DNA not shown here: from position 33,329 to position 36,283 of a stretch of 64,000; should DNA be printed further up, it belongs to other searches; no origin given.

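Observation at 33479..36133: Hexaheme cytochrome carrying a T9SS-like/FlgD C-terminal sorting domain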

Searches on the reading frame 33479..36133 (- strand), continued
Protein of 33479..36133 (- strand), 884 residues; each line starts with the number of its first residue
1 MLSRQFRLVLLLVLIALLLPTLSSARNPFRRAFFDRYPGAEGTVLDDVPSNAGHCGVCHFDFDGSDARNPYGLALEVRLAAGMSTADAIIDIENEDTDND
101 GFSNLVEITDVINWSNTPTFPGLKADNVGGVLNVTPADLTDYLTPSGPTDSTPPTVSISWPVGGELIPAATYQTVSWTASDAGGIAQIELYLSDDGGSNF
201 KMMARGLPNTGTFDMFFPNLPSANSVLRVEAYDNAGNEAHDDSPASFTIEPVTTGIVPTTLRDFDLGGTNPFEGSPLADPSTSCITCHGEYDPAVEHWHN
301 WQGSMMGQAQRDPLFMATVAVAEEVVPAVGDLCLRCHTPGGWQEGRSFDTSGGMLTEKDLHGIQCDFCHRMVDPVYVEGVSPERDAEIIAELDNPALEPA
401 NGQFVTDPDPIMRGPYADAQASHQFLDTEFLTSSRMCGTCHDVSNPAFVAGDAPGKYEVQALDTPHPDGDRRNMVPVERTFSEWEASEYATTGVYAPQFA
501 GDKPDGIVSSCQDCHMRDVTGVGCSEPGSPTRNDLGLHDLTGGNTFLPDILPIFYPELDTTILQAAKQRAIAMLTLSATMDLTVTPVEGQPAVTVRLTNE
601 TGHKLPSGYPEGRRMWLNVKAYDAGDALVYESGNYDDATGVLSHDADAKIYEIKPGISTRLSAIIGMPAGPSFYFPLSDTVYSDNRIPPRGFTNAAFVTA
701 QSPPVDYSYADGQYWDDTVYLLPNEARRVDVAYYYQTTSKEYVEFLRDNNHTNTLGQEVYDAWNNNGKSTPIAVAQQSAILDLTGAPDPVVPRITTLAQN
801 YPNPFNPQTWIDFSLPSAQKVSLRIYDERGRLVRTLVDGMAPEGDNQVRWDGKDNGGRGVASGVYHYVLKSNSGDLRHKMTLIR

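Call 51: find_related_loci(query=A1, collection=genome_contigs, flank=10000)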
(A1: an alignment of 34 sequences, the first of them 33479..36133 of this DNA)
Query A1 (884 aa) in genome_contigs; peptide patterns used: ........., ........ (x = any residue, [..] = any of these).
599 stretches matched a pattern (row limit reached: there are more); 583 encode a relative of the query (tblastn E <= 1e-3); the best 80 are kept; 80 distinct loci.
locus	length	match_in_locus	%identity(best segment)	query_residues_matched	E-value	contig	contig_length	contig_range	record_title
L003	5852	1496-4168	63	2-884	0e+0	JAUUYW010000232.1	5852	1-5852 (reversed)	MAG: Candidatus Krumholzibacteriia bacterium isolate CSMAG_177 CSMAG_177_k127_7236147_length_5852_cov_38.9336, whole gen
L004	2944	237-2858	63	8-883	0e+0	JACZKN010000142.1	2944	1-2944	MAG: Candidatus Krumholzibacteriia bacterium isolate MAG46 bacteria_3_contig_328866, whole genome shotgun sequence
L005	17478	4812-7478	60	1-884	0e+0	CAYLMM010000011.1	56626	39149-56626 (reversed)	MAG TPA_asm: uncultured Fibrobacteraceae bacterium isolate binchicken_co42_509 genome assembly, contig: NODE_384_length_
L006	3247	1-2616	59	10-883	0e+0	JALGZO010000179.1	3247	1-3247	MAG: bacterium isolate M3-22_Bin_282 M3-22_Bin_282_scaffold_168556, whole genome shotgun sequence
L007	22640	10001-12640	58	4-884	0e+0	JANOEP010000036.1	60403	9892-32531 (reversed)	MAG: bacterium isolate SOY_65_metabat_222 SOY_65_k141_194242, whole genome shotgun sequence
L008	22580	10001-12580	58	22-884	0e+0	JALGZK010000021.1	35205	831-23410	MAG: bacterium isolate BHB10-38_Bin_124 BHB10-38_Bin_124_scaffold_3685, whole genome shotgun sequence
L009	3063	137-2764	58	7-884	0e+0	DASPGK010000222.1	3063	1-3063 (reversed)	MAG TPA_asm: Candidatus Krumholzibacteriia bacterium isolate SMAG_U16449 k141_174885, whole genome shotgun sequence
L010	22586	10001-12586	57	26-884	0e+0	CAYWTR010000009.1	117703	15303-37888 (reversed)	MAG TPA_asm: uncultured Fibrobacteraceae bacterium isolate binchicken_co277_105 genome assembly, contig: NODE_351_length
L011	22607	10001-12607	57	10-884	0e+0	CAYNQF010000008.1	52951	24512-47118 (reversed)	MAG TPA_asm: uncultured bacterium isolate binchicken_co150_59 genome assembly, contig: NODE_1235_length_52951_cov_6.8463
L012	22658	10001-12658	56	2-884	0e+0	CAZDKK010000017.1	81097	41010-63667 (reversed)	MAG TPA_asm: uncultured bacterium isolate binchicken_co66_46 genome assembly, contig: NODE_572_length_81097_cov_11.14606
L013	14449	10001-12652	57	1-884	0e+0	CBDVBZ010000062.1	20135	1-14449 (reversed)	MAG TPA_asm: uncultured bacterium isolate SRR22302364_binner13_Refined_9 genome assembly, contig: ERZ25073603.706, whole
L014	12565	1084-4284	57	6-884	0e+0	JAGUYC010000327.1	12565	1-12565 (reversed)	MAG: Gemmatimonadetes bacterium isolate DeMMO4_6 c_000000039367, whole genome shotgun sequence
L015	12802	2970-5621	56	1-884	0e+0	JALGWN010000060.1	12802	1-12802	MAG: bacterium isolate Meg22_46_Bin_89 Meg22_46_Bin_89_scaffold_9609, whole genome shotgun sequence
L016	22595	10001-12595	56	18-884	0e+0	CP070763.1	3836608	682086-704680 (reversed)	MAG: Candidatus Latescibacterota bacterium isolate bin260 chromosome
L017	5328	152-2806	57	1-884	0e+0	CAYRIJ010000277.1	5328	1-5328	MAG TPA_asm: uncultured bacterium isolate binchicken_co224_236 genome assembly, contig: NODE_18613_length_5328_cov_6.274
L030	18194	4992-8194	53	25-884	0e+0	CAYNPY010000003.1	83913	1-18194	MAG TPA_asm: uncultured Fibrobacteraceae bacterium isolate SRP239054_co1_159 genome assembly, contig: NODE_158_length_83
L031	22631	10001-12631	49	23-884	0e+0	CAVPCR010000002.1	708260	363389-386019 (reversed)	MAG: Candidatus Eisenbacteria bacterium isolate MFD00032.bin.2.41 genome assembly, contig: contig_28279, whole genome sh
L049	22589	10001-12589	47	26-884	0e+0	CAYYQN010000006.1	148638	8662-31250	MAG TPA_asm: uncultured bacterium isolate binchicken_co115_312 genome assembly, contig: NODE_167_length_148638_cov_9.529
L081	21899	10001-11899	49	261-884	0e+0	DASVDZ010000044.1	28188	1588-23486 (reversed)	MAG TPA_asm: Candidatus Eisenbacteria bacterium isolate SMAG_U2047 k141_265441, whole genome shotgun sequence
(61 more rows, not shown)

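Call 55: search_protein_families(library=pfam, proteins=[L031:1-5034:-, L081:14057-18865:+, L005:13157-17478:+, L012:1244-9592:-, L049:12680-14152:+, L008:13975-15621:-, L030:8401-9852:-], max_evalue=0.0001)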
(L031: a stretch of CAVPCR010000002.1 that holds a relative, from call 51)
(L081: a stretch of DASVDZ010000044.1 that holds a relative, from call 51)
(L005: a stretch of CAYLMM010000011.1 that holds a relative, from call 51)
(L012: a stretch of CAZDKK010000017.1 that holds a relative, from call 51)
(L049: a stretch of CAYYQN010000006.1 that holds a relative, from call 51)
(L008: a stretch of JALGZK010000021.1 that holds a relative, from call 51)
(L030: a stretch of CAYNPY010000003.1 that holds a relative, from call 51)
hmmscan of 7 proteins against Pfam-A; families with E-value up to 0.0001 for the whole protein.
L031:1-5034:- (1678 aa): 1 family
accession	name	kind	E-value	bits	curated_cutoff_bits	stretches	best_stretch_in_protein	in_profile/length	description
PF04357.19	TamB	-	6.1e-38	131.5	22.4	1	1326-1659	8-344/381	TamB, inner membrane protein subunit of TAM complex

L081:14057-18865:+ (1602 aa): 2 families
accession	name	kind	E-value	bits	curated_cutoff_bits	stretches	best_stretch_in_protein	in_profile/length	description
PF01326.24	PPDK_N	-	3.3e-57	194.7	27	1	883-1263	3-323/328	Pyruvate phosphate dikinase, AMP/ATP-binding domain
PF01909.29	NTP_transf_2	-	9.7e-05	23.1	21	0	1496-1537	11-54/93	Nucleotidyltransferase domain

L005:13157-17478:+ (1440 aa): 0 families

L012:1244-9592:- (2782 aa): 1 family
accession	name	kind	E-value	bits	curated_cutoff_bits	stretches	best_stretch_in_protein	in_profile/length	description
PF13860.13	FlgD_ig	-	8e-09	35.8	27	1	2716-2769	22-75/79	FlgD Ig-like domain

L049:12680-14152:+ (490 aa): 4 families
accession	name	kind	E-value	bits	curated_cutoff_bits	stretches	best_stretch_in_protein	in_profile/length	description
PF03150.19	CCP_MauG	-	2.8e-36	125.8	25.6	1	47-219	4-147/149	Di-haem cytochrome c peroxidase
PF13860.13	FlgD_ig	-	2.2e-07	31.2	27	1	421-479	18-77/79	FlgD Ig-like domain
PF00034.26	Cytochrom_C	-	5.9e-06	28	21.3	0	358-384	71-89/90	Cytochrome c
PF18962.6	Por_Secre_tail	-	1.7e-05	25.5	27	1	409-486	2-73/75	Secretion system C-terminal sorting domain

L008:13975-15621:- (548 aa): 1 family
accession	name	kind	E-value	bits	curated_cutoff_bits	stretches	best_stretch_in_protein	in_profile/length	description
PF13860.13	FlgD_ig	-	7.8e-09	35.8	27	1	475-530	14-70/79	FlgD Ig-like domain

L030:8401-9852:- (483 aa): 1 family
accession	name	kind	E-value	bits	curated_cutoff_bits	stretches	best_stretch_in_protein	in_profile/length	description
PF13860.13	FlgD_ig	-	5.6e-10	39.5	27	1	421-471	26-76/79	FlgD Ig-like domain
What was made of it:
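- One is a dihaem peroxidase next to an orthologue (call 55).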
